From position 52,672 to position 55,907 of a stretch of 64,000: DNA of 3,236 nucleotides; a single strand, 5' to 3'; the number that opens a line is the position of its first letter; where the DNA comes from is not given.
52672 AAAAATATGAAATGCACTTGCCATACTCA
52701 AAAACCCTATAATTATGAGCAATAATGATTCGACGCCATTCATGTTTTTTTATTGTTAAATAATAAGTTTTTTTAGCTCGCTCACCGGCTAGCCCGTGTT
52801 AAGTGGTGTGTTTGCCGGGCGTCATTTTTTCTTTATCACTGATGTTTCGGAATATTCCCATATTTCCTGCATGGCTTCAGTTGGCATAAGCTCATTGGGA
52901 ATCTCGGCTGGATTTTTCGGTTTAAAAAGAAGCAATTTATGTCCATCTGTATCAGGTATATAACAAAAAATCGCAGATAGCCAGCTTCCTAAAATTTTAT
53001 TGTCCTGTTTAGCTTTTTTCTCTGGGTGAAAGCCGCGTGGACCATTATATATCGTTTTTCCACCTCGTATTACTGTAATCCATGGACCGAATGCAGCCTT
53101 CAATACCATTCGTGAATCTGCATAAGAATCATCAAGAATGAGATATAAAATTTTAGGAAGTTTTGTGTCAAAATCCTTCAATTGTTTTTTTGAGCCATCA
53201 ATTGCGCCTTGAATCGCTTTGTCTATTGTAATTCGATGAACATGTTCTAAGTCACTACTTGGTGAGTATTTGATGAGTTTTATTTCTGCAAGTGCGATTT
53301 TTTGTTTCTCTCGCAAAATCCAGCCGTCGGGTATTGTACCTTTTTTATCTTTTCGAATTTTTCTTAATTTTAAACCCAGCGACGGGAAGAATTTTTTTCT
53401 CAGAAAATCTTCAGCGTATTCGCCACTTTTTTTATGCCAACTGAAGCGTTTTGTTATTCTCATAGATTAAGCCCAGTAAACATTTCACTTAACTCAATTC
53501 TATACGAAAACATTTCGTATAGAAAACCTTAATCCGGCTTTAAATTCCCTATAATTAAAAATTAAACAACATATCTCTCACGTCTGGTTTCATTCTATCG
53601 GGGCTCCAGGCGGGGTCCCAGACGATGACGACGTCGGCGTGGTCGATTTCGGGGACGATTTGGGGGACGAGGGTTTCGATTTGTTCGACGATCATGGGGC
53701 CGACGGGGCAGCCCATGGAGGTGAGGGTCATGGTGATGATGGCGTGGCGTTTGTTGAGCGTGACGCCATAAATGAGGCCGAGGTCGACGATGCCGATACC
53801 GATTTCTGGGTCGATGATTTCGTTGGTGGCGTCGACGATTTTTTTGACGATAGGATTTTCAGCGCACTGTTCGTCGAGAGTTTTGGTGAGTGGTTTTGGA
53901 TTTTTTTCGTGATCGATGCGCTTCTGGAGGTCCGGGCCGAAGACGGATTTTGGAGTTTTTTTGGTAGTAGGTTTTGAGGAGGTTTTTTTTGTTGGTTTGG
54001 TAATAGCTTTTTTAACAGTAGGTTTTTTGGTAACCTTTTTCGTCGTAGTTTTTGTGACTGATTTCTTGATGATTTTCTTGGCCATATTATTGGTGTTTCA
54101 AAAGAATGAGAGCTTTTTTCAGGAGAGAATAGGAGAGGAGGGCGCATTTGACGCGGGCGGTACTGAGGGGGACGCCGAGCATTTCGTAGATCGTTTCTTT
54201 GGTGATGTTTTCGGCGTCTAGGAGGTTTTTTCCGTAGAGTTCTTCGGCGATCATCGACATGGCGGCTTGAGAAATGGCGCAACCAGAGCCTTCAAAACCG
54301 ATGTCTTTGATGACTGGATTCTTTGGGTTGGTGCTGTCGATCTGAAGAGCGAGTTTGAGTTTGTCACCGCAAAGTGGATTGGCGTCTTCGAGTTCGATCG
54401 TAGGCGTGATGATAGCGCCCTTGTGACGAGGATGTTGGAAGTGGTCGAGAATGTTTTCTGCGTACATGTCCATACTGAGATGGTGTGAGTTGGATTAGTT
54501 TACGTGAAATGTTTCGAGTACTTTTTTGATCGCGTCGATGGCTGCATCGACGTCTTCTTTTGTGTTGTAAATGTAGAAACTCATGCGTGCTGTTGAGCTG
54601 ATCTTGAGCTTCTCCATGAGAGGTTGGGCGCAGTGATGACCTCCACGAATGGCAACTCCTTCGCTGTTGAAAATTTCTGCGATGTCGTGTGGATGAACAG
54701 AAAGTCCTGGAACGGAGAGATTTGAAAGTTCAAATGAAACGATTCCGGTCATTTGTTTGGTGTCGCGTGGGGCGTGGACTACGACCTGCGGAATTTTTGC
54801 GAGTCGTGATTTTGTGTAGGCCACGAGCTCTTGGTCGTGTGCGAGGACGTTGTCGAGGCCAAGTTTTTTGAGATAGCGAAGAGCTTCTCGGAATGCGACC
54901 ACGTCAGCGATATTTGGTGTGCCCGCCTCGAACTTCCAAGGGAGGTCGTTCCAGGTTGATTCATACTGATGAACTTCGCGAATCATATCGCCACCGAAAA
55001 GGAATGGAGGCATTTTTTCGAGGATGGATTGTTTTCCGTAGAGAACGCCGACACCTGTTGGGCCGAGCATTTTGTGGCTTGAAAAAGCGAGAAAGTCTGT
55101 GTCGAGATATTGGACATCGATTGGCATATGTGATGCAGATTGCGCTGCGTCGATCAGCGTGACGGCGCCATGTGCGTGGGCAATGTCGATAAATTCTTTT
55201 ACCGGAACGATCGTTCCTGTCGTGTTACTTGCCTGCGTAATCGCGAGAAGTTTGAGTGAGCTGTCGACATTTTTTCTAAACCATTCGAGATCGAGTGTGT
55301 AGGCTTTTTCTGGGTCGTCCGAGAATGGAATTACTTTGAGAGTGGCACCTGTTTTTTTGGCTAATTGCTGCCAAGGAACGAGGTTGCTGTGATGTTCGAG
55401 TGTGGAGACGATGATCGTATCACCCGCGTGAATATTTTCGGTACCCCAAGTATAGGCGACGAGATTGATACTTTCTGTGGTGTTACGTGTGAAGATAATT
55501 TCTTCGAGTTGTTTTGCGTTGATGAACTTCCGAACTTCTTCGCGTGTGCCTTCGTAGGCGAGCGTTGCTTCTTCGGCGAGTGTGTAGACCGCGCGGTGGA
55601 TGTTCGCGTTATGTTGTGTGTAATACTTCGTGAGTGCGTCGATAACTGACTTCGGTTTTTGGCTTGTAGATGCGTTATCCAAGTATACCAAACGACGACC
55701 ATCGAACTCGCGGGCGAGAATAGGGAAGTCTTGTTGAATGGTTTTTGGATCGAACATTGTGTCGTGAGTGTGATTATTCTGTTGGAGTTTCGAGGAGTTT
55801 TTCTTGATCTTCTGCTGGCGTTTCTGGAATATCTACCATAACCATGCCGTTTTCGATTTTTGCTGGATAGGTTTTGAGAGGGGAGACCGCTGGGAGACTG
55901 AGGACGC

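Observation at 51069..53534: Integron-like gene-cassette array: orphan ORFs separated by homologous attC-like nested palindromes, with no integrase in the window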

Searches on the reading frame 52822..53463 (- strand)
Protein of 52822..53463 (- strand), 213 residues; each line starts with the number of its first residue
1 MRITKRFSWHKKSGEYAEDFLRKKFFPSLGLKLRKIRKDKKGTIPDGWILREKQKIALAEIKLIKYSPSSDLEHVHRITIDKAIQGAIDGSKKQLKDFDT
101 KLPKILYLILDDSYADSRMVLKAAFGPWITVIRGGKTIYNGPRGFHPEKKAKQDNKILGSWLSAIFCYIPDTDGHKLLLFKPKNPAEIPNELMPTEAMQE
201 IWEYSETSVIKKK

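Call 7: find_encoding_contigs(protein=window:52822-53463:-, flank=10000, max_places=10)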
Protein window:52822-53463:- (213 aa): no gene with exactly this product is on record in the collection.

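Call 11: search_protein_families(library=pfam, proteins=[window:52822-53463:-], max_evalue=0.01)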
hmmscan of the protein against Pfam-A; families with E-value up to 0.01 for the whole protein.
window:52822-53463:- (213 aa): 0 families

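Call 49: search_protein_families(library=padloc, proteins=[window:52822-53463:-], max_evalue=0.01)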
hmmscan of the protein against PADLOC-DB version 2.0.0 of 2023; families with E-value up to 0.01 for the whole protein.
window:52822-53463:- (213 aa): 0 families

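Call 50: search_protein_families(library=ncbifam, proteins=[window:52822-53463:-], max_evalue=0.01)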
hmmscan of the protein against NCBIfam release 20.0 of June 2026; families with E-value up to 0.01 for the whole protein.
window:52822-53463:- (213 aa): 0 families

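Call 90: find_homologous_proteins(query=window:52822-53463:-, max_evalue=0.00001)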
Query window:52822-53463:- (213 aa): 26 proteins with E <= 0.00001 among 167 candidates.
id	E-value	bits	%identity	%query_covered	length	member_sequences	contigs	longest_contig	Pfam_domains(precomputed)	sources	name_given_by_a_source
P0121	3.2e-139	479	100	100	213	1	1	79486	-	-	-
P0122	3.2e-114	398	83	100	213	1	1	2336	-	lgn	-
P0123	8.1e-112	390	81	100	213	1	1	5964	-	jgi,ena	-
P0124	1.2e-100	353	73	100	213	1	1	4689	-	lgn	-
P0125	2.3e-95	336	70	100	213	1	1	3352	-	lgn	-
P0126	5.3e-90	319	68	100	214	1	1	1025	-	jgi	jgi:hypothetical protein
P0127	1.7e-89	317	67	100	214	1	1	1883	-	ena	-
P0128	2.9e-87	310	67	99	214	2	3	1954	-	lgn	-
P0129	3.9e-83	296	63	100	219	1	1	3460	-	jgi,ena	-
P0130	1.3e-78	281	62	100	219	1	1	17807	-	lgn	-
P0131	2.2e-51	192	46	100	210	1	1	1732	-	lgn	-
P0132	1.5e-50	190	50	92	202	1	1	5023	-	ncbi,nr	ncbi:hypothetical protein KKF73_02270, partial [Patescibacteria group bacterium]|nr:hypothetical pro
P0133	4.6e-49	185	44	98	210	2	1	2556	-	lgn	-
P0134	9.1e-49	184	47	96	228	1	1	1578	-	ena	-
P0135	6.9e-48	181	44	100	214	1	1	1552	-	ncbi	-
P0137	1.5e-44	170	45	96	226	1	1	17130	-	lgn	-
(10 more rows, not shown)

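Call 91: find_encoding_contigs(protein=P0123, flank=6000, max_places=1)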
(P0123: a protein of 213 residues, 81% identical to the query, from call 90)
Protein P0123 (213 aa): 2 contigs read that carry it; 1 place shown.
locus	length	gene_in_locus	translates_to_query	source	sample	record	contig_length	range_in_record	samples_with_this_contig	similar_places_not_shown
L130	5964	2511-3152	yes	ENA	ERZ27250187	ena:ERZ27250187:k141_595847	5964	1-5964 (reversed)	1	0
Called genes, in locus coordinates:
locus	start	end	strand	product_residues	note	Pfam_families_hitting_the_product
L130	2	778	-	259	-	?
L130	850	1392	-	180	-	PF02075:RuvC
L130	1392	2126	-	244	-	PF20772:TACO1_YebC_N, PF01709:Transcrip_reg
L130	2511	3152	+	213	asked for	-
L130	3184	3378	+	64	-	-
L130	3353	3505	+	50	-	-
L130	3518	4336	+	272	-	-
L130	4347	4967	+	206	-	PF09335:VTT_dom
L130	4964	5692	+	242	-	-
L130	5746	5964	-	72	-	?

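Call 92: find_encoding_contigs(protein=P0130, flank=8000, max_places=1)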
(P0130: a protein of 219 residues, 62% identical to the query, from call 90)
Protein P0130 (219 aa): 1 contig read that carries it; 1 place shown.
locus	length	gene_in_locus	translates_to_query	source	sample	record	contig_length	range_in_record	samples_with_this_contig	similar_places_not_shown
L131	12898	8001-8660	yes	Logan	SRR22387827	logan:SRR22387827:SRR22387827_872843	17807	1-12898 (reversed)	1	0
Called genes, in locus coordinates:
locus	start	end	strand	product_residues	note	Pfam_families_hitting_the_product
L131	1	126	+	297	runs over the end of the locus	-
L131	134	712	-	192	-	PF00881:Nitroreductase, PF14512:TM1586_NiRdase (faint), PF00881:Nitroreductase (weak)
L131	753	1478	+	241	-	PF00027:cNMP_binding, PF13545:HTH_Crp_2, PF04545:Sigma70_r4 (faint), PF13384:HTH_23 (weak), PF00325:Crp (weak), PF13412:HTH_24 (faint)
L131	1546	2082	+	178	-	PF00085:Thioredoxin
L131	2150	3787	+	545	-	PF02683:DsbD_TM (weak), PF13386:DsbD_2 (weak), PF11376:DUF3179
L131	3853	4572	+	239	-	-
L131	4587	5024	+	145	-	PF10604:Polyketide_cyc2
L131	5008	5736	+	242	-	-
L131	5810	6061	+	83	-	PF05768:Glrx-like (faint), PF00462:Glutaredoxin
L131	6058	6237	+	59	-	-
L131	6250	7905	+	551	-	-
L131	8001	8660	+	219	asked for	-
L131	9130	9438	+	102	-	PF05973:Gp49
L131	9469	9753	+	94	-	PF13560:HTH_31, PF01381:HTH_3, PF12844:HTH_19, PF13443:HTH_26 (weak)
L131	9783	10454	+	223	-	PF05708:Peptidase_C92 (weak)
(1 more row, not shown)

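Call 93: find_encoding_contigs(protein=P0137, flank=8000, max_places=1)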
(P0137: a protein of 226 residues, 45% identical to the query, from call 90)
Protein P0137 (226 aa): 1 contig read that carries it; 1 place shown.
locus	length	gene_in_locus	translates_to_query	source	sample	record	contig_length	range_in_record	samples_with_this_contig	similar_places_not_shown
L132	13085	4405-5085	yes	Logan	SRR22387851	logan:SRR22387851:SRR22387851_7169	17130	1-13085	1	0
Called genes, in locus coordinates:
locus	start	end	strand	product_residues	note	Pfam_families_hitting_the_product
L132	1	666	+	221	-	?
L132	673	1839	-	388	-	PF01637:ATPase_2 (weak), PF13173:AAA_14, PF13635:DUF4143, PF08279:HTH_11 (weak)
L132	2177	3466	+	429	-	PF07690:MFS_1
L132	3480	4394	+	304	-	PF00005:ABC_tran, PF13732:DrrA1-3_C (faint), PF13304:AAA_21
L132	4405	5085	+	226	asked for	-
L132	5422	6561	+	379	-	PF13173:AAA_14, PF13635:DUF4143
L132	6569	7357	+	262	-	PF01061:ABC2_membrane, PF12698:ABC2_membrane_3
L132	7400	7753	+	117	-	PF21748:UPF0150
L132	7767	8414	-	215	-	PF00156:Pribosyltran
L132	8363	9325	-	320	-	PF02388:FemAB, PF13480:Acetyltransf_6, PF02388:FemAB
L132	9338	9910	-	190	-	PF01330:RuvA_N, PF14520:HHH_5, PF07499:RuvA_C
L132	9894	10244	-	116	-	-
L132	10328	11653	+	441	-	PF08529:NusA_N, PF13184:KH_NusA_1st, PF07650:KH_2 (weak), PF26594:KH_NusA_2nd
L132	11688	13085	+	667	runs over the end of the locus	PF03030:H_PPase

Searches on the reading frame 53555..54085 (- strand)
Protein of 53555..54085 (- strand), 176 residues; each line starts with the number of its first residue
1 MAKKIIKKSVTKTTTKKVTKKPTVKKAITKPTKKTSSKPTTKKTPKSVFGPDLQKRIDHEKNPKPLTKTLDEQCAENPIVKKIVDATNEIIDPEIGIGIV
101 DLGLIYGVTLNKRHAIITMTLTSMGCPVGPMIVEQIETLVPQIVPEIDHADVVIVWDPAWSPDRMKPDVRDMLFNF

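Call 11: search_protein_families(library=pfam, proteins=[window:53555-54085:-], max_evalue=0.01)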
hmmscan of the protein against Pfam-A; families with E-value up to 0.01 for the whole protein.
window:53555-54085:- (176 aa): 1 family
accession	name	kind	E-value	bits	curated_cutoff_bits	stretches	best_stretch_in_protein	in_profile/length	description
PF01883.24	FeS_assembly_P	-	2.3e-12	47.5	23.5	1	82-141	3-62/73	Iron-sulfur cluster assembly protein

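Call 81: find_related_loci(query=window:53555-54085:-, collection=metagenome_contigs, flank=8000)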
Query window:53555-54085:- (176 aa) in metagenome_contigs; peptide patterns used: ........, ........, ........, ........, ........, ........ (x = any residue, [..] = any of these).
600 stretches matched a pattern (row limit reached: there are more); 3 encode a relative of the query (tblastn E <= 1e-3); 3 distinct loci.
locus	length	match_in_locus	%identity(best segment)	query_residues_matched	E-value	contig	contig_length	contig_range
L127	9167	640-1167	96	1-176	5e-110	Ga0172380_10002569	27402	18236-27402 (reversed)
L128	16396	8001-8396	68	33-176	2e-60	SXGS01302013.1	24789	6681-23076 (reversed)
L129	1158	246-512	47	85-173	5e-22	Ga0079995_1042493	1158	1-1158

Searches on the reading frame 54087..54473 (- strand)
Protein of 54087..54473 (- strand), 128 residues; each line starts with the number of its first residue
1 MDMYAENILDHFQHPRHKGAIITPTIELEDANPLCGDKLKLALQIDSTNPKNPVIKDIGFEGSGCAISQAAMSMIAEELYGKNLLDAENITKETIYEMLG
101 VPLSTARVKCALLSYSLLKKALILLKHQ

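Call 11: search_protein_families(library=pfam, proteins=[window:54087-54473:-], max_evalue=0.01)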
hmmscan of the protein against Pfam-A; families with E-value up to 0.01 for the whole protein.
window:54087-54473:- (128 aa): 1 family
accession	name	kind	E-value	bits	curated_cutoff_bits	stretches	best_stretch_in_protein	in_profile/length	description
PF01592.21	NifU_N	-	4.5e-25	88.7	22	1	3-122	1-117/127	NifU-like N terminal domain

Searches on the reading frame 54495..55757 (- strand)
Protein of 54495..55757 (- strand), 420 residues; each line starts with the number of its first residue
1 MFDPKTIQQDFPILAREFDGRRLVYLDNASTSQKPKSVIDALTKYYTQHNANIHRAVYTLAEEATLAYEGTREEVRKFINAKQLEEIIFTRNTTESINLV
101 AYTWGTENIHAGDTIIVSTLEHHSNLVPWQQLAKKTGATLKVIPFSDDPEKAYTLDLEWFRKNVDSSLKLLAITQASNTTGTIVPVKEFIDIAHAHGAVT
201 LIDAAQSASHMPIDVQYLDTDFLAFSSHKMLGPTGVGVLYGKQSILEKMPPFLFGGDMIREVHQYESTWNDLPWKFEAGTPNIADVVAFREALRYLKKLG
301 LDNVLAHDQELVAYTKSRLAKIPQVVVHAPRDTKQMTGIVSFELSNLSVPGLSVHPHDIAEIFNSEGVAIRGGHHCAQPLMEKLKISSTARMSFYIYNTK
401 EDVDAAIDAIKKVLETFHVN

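Call 8: find_encoding_contigs(protein=window:54495-55757:-, flank=10000, max_places=10)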
Protein window:54495-55757:- (420 aa): no gene with exactly this product is on record in the collection.
